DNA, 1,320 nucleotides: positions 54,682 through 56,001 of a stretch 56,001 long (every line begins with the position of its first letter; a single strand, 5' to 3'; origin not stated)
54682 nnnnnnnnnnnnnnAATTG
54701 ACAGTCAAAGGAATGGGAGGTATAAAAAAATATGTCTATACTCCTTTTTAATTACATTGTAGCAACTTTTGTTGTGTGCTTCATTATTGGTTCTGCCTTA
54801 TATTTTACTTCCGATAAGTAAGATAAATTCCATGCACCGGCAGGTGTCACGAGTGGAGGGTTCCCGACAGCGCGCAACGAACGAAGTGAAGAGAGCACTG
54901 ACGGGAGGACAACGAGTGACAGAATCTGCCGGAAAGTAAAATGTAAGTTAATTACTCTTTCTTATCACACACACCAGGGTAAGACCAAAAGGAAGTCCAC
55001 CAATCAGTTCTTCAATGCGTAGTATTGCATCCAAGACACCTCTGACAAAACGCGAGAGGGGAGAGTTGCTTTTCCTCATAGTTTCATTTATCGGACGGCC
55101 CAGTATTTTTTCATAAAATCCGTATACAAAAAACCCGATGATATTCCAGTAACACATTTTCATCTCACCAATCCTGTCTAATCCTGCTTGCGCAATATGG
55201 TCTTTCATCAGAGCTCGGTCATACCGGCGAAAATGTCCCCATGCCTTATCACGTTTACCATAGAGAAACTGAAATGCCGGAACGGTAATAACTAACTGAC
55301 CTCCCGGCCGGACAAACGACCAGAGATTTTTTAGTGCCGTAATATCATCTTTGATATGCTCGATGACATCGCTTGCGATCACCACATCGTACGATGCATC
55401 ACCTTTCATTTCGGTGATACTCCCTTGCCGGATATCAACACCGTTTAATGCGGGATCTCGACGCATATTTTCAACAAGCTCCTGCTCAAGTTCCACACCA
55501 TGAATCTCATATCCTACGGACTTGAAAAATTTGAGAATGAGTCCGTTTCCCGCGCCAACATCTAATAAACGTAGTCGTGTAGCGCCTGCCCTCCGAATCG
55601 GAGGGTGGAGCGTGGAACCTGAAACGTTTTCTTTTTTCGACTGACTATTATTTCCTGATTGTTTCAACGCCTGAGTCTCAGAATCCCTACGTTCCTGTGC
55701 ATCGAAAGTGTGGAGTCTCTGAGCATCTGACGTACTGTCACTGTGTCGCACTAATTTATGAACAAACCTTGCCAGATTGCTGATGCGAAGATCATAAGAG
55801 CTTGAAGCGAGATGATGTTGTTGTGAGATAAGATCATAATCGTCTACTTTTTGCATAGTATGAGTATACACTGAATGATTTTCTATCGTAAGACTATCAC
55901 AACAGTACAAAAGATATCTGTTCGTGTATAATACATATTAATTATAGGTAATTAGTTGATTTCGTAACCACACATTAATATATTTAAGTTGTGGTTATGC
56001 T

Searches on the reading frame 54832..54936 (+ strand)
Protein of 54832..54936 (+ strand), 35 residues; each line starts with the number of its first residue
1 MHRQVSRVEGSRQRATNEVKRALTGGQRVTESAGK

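Call 43: search_protein_representatives(protein=window:54832-54936:+)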
Query: 35 residues. Proteins with E-value up to 0.001 (for the whole library): 0; up to 1e-10: 0; up to 1e-30: 0. The best 0 are listed.

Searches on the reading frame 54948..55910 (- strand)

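Call 83: search_protein_families(library=ncbifam, proteins=[window:54948-55910:-], max_evalue=0.001)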
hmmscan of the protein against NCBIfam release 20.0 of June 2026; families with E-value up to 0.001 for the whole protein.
window:54948-55910:- (320 aa): 15 families
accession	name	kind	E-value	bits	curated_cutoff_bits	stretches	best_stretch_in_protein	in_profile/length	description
TIGR01983.1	UbiG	equivalog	2.5e-14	53.2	102.95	1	102-209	49-152/228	bifunctional 2-polyprenyl-6-hydroxyphenol methylase/3-demethylubiquinol 3-O-methyltransferase UbiG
NF043040.1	corrin_prot_MT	hypoth_equivalog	3e-08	33.4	180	1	111-209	41-148/216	corrinoid protein-associated methyltransferase CpaM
TIGR02021.1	BchM-ChlM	equivalog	3.3e-07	29.9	158.9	1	113-247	56-192/218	magnesium protoporphyrin IX methyltransferase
NF045667.1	MTase_DVU1556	equivalog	4.4e-07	29.6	155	1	112-209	23-120/213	DVU_1556 family methyltransferase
NF008264.0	PRK11036.1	equivalog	1e-06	28.4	366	1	107-208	40-147/261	tRNA uridine 5-oxyacetic acid(34) methyltransferase CmoM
TIGR02081.1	metW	equivalog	1.6e-06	27.8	189.5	1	113-215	15-114/194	methionine biosynthesis protein MetW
NF041536.1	ArsM_DUF2284_UU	exception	2.7e-06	26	575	1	114-209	79-181/459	arsenite methyltransferase/DUF2284 domain selenoprotein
NF041537.1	ArsM_AhpD_UU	exception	8.3e-06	24.8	510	1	115-209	80-181/345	arsenite methyltransferase/AhpD domain selenoprotein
NF008823.0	PRK11873.1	subfamily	1.5e-05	24.7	263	1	115-208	81-181/272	arsenite methyltransferase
NF001786.0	PRK00517.2-4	equivalog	2e-05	23.9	327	1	111-191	143-227/277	50S ribosomal protein L11 methyltransferase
TIGR02072.1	BioC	equivalog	2.1e-05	24.4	184.95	1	111-212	34-136/244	malonyl-ACP O-methyltransferase BioC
TIGR03587.1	Pse_Me-ase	hypoth_equivalog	0.0001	22.5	112.05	1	115-190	47-122/204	pseudaminic acid biosynthesis-associated methylase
NF007610.0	PRK10258.1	equivalog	0.00016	21.1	342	1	114-210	45-140/251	malonyl-ACP O-methyltransferase BioC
NF002463.0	PRK01683.1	equivalog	0.0004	20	297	0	116-211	36-131/258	trans-aconitate 2-methyltransferase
TIGR04345.1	ovoA_Cterm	equivalog_domain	0.00058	19.5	170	0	156-229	116-191/242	putative 4-mercaptohistidine N1-methyltransferase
